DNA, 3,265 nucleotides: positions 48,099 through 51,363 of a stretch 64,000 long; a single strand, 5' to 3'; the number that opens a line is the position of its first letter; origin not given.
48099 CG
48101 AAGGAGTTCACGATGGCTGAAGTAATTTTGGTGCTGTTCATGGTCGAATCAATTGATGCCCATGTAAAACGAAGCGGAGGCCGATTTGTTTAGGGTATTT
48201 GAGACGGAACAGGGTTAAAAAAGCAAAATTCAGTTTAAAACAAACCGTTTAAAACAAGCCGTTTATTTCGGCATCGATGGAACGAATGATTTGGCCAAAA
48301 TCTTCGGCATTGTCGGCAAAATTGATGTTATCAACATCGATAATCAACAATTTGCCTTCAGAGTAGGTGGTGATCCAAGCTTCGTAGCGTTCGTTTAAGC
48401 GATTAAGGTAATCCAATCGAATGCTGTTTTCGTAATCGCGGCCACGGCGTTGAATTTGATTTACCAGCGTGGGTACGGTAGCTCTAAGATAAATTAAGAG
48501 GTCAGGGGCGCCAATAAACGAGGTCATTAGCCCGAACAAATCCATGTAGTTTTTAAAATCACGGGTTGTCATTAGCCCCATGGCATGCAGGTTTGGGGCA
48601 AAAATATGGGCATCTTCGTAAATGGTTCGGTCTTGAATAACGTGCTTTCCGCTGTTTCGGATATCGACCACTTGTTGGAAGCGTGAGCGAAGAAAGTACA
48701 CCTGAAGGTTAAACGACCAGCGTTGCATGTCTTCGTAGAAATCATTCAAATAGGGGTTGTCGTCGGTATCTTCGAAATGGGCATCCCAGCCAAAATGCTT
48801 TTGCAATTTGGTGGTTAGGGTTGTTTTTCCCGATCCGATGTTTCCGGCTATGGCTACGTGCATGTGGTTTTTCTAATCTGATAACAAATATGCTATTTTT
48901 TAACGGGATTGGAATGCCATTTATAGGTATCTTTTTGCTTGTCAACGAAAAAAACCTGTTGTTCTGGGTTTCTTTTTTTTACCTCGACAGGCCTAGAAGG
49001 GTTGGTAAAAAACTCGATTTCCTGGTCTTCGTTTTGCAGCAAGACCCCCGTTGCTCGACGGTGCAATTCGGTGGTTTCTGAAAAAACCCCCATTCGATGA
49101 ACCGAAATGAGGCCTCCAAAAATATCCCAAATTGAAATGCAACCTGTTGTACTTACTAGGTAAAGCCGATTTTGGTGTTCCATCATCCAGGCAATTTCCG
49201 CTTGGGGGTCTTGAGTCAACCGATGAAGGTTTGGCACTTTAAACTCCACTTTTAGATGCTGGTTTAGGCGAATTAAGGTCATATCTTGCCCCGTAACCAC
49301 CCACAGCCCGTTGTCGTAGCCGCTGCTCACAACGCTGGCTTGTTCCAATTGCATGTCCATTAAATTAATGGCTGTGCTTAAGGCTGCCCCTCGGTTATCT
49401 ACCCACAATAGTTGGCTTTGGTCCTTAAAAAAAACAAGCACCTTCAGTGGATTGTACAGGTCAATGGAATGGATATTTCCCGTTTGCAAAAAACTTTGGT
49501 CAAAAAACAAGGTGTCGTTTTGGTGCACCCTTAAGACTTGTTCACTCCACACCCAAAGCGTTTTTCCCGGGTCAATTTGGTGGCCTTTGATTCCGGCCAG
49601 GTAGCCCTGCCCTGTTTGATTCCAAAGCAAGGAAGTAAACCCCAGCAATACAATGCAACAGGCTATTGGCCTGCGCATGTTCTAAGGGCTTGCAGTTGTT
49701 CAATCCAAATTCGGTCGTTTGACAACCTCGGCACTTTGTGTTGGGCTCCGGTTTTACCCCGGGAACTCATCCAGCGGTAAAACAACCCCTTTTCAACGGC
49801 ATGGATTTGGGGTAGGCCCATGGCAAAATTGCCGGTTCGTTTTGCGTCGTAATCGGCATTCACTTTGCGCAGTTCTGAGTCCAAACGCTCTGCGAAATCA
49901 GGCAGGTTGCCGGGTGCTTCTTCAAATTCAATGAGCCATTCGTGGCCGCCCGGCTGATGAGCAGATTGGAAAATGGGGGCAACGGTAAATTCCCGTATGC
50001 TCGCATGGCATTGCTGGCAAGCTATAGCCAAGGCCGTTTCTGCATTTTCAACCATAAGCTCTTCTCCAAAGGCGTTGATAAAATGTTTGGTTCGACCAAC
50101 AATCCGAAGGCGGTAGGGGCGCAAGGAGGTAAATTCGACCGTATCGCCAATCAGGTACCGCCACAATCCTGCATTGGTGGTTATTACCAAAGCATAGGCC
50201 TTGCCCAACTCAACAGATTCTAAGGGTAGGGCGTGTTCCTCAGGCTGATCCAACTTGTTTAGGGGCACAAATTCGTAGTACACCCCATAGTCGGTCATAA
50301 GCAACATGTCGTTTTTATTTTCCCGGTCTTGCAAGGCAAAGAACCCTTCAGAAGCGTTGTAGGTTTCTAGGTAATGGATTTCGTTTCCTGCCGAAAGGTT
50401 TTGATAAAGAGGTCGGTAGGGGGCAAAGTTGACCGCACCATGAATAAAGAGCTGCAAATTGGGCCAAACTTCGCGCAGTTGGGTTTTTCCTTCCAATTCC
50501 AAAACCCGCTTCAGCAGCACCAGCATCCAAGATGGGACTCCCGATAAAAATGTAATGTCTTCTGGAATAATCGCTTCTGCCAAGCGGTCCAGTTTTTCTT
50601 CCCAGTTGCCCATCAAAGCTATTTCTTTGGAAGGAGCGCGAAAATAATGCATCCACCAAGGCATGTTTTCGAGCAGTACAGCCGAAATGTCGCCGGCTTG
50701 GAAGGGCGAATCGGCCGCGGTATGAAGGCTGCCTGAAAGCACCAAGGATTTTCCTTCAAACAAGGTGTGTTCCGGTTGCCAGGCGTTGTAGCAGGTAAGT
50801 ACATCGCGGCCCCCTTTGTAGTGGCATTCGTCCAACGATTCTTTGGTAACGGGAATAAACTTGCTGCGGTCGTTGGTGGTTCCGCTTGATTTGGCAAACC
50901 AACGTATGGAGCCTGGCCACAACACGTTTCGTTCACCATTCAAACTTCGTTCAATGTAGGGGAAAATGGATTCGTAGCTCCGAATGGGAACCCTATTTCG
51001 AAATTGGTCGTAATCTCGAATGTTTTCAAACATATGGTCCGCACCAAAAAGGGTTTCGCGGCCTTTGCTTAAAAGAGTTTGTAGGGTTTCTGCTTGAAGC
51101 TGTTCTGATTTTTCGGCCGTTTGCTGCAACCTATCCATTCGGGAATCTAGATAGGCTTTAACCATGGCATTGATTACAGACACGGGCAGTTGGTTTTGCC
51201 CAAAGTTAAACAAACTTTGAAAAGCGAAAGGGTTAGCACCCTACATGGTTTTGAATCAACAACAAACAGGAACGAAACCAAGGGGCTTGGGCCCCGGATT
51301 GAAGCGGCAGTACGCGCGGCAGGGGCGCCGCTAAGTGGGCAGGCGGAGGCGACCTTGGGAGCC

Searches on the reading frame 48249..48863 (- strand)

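Call 105: search_protein_families(library=pfam, proteins=[window:48249-48863:-], max_evalue=0.00001)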
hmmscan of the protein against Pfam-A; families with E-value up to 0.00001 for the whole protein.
window:48249-48863:- (204 aa): 1 family
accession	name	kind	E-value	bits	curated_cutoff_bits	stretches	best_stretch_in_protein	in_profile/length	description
PF01712.25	dNK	-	1.1e-55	189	27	1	4-198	2-200/203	Deoxynucleoside kinase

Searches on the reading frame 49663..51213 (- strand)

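Call 17: search_protein_families(library=pfam, proteins=[window:49663-51213:-])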
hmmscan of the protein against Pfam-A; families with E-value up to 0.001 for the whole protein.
window:49663-51213:- (516 aa): 3 families
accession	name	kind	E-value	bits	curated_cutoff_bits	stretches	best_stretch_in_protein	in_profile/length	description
PF03321.19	GH3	-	6.8e-56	190.2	23.6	1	26-276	2-301/304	GH3 family N-terminal domain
PF23572.1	GH3_C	-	4.4e-26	92.3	23.6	1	389-501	1-118/119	GH3 family C-terminal domain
PF23571.1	GH3_M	-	2.1e-20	73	23.6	1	305-374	2-75/75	GH3 family central domain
